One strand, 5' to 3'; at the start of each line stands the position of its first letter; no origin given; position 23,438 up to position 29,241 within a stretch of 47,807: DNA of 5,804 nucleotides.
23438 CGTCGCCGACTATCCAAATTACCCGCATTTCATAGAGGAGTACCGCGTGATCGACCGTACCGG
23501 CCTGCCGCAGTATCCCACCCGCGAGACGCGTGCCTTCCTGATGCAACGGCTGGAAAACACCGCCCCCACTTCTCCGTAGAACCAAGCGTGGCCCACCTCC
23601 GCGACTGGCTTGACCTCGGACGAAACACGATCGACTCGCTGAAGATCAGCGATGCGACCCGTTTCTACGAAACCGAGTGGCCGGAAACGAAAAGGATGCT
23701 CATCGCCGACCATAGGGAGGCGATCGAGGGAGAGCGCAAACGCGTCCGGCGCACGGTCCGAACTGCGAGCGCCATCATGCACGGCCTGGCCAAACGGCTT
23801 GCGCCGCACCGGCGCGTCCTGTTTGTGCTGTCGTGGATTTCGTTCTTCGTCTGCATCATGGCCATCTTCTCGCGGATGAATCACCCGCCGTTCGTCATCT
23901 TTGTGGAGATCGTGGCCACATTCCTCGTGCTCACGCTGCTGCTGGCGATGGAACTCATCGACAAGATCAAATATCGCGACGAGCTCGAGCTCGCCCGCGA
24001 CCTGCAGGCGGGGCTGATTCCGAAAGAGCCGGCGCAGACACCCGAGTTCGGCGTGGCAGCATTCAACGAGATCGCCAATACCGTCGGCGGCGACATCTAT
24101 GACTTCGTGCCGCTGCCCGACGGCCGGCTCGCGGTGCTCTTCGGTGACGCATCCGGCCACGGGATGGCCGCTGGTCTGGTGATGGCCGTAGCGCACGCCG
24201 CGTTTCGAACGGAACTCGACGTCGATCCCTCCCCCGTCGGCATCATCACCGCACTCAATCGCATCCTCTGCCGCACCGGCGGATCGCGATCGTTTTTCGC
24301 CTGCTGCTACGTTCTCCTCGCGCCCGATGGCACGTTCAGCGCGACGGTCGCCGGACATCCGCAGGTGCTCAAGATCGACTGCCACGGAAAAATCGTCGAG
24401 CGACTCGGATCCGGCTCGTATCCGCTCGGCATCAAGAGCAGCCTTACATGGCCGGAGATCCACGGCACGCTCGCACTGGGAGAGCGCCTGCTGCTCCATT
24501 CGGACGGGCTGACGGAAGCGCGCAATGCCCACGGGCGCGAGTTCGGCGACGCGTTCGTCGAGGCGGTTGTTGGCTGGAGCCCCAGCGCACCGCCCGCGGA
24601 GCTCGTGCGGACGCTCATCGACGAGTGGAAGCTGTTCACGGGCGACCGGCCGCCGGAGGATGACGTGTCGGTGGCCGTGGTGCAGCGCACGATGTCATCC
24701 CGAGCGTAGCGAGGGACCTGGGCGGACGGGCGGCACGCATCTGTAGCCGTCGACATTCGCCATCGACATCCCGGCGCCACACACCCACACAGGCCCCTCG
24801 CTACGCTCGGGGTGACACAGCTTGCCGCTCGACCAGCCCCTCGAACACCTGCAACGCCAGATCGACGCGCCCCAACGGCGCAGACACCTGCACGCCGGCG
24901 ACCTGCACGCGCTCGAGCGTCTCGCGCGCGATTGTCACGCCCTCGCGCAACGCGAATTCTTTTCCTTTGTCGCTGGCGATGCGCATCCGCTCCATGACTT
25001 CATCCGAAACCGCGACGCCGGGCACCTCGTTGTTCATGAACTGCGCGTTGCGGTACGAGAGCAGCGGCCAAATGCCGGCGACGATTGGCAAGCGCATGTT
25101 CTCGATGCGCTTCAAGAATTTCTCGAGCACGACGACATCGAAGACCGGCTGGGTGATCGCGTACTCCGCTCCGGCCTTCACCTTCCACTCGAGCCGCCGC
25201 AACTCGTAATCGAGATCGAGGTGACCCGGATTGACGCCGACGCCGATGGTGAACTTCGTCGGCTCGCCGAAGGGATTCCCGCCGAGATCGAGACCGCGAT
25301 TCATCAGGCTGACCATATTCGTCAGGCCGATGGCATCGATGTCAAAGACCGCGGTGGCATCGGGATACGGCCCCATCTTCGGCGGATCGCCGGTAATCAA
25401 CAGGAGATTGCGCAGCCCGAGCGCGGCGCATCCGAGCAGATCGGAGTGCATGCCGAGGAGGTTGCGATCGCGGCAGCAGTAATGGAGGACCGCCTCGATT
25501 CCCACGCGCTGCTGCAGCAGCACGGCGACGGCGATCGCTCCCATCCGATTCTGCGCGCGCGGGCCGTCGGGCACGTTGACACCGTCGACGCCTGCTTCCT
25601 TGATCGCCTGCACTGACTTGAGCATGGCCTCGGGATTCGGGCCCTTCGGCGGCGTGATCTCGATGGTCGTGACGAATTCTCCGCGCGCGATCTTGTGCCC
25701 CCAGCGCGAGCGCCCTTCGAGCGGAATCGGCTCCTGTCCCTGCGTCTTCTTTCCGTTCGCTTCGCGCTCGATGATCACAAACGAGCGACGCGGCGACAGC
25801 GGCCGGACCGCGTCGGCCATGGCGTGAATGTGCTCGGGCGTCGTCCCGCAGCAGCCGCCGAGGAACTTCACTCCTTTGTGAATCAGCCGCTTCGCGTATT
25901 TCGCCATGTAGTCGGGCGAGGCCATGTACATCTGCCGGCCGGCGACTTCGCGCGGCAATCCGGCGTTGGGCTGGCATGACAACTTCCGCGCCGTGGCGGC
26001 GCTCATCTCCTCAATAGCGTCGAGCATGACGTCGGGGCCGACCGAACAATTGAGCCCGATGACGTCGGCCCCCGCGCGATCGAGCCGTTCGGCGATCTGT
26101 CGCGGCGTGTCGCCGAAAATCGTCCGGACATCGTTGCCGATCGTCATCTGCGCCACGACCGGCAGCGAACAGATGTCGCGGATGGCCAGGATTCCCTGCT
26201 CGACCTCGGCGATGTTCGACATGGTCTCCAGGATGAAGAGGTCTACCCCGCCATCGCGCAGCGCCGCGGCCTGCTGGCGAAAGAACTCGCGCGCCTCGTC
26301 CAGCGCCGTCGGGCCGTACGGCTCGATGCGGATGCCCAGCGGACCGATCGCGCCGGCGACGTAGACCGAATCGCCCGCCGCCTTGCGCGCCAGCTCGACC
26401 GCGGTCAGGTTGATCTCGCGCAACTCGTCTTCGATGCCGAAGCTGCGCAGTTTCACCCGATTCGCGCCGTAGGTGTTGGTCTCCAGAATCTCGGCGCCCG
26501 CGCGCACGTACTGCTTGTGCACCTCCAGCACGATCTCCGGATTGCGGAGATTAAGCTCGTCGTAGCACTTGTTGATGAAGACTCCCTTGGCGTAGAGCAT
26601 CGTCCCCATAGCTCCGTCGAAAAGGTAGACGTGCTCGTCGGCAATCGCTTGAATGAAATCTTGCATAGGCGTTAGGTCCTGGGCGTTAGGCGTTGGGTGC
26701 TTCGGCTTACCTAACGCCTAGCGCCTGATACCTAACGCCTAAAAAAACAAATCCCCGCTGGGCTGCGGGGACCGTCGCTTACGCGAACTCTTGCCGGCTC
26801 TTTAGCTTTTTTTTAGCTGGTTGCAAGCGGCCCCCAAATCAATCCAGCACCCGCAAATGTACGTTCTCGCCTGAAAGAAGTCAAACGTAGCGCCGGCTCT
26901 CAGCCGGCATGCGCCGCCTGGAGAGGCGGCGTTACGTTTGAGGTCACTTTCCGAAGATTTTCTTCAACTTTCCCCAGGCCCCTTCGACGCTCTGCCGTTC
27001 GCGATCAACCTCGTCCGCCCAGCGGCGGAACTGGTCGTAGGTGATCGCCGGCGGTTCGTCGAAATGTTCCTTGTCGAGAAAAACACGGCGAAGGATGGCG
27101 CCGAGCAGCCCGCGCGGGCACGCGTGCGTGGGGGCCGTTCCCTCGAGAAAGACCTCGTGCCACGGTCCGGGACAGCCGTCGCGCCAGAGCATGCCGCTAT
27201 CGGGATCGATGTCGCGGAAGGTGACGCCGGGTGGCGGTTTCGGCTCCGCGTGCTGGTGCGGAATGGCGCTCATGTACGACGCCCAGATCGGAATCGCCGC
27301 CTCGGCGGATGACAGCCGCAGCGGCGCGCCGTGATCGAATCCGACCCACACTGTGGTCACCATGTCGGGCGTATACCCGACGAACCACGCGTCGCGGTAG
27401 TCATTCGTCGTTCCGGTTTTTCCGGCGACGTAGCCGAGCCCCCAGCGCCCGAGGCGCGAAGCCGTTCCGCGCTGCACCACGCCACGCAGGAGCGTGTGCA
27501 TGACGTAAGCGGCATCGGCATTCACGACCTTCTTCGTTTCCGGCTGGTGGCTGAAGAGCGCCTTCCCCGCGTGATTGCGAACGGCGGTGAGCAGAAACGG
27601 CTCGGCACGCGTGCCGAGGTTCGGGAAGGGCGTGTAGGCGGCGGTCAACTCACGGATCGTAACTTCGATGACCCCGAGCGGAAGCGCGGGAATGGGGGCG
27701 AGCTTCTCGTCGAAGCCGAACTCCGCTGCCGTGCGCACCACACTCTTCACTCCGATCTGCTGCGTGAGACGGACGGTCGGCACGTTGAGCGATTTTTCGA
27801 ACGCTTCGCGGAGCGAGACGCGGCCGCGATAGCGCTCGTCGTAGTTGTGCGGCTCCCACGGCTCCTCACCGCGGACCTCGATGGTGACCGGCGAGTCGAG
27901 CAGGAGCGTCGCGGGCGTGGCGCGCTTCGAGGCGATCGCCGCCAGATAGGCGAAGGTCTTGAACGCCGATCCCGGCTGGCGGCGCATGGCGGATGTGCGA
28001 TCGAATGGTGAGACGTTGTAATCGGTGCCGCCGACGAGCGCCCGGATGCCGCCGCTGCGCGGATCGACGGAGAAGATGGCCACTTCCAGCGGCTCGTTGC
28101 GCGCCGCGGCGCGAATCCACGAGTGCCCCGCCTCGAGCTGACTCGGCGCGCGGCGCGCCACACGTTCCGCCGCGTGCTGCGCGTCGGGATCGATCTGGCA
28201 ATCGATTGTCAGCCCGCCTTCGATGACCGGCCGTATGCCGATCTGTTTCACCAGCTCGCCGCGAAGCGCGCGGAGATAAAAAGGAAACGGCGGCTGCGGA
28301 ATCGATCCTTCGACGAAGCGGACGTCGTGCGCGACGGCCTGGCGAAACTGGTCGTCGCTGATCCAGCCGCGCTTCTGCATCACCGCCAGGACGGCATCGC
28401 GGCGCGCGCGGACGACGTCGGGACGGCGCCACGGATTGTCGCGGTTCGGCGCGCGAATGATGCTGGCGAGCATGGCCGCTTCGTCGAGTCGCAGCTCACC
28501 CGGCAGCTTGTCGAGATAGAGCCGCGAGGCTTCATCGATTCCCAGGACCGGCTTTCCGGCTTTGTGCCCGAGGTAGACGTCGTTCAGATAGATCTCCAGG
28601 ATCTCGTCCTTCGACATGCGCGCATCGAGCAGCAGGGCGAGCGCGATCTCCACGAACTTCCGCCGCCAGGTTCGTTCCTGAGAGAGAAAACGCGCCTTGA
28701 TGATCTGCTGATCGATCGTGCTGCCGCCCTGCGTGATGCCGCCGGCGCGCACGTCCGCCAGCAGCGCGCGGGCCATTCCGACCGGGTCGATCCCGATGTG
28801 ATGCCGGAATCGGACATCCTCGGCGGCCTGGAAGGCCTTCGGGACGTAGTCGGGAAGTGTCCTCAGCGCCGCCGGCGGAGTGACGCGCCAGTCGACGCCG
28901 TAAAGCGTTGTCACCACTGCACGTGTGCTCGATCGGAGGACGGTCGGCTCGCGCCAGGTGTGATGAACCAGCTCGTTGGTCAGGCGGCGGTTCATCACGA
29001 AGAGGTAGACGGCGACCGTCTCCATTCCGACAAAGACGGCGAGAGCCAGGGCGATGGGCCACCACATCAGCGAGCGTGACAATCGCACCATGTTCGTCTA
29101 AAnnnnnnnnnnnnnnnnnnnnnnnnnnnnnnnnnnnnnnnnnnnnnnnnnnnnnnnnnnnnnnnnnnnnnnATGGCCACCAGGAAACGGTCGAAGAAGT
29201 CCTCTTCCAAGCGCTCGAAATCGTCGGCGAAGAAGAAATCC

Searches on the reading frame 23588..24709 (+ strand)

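Call 80: search_protein_families(library=pfam, proteins=[window:23588-24709:+], max_evalue=0.00001)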
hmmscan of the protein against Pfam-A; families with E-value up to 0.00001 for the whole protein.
window:23588-24709:+ (373 aa): 1 family
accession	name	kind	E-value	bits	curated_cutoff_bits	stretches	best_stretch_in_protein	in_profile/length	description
PF07228.17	SpoIIE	-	6.9e-39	134.2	25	1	177-367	1-191/192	Stage II sporulation protein E (SpoIIE)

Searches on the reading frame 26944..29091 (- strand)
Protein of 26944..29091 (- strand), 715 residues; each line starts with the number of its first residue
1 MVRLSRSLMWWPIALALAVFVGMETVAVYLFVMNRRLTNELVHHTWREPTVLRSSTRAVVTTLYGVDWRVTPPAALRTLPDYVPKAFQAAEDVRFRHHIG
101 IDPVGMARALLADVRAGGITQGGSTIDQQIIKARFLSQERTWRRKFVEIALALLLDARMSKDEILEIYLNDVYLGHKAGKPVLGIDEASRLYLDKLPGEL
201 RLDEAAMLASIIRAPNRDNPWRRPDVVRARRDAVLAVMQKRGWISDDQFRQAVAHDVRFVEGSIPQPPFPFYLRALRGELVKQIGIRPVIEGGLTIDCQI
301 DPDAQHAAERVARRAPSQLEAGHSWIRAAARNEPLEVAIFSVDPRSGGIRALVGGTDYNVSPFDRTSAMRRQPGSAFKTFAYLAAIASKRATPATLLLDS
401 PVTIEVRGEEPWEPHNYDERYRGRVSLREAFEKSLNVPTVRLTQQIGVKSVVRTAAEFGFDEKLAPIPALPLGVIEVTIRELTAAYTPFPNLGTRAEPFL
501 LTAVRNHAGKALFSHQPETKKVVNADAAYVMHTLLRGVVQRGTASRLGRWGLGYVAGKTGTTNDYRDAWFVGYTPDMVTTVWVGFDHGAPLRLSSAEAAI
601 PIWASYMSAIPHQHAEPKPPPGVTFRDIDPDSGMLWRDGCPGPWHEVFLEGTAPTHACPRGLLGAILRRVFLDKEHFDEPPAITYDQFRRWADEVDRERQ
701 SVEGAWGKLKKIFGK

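Call 15: search_protein_families(library=pfam, proteins=[window:26944-29091:-], max_evalue=1)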
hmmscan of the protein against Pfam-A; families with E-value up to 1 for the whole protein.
window:26944-29091:- (715 aa): 2 families
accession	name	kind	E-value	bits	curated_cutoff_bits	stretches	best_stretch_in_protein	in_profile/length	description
PF00912.28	Transgly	-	6.3e-51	172.8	27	1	71-239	14-178/178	Transglycosylase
PF00905.27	Transpeptidase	-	7.4e-31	107.9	22.1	1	339-583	3-276/299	Penicillin binding protein transpeptidase domain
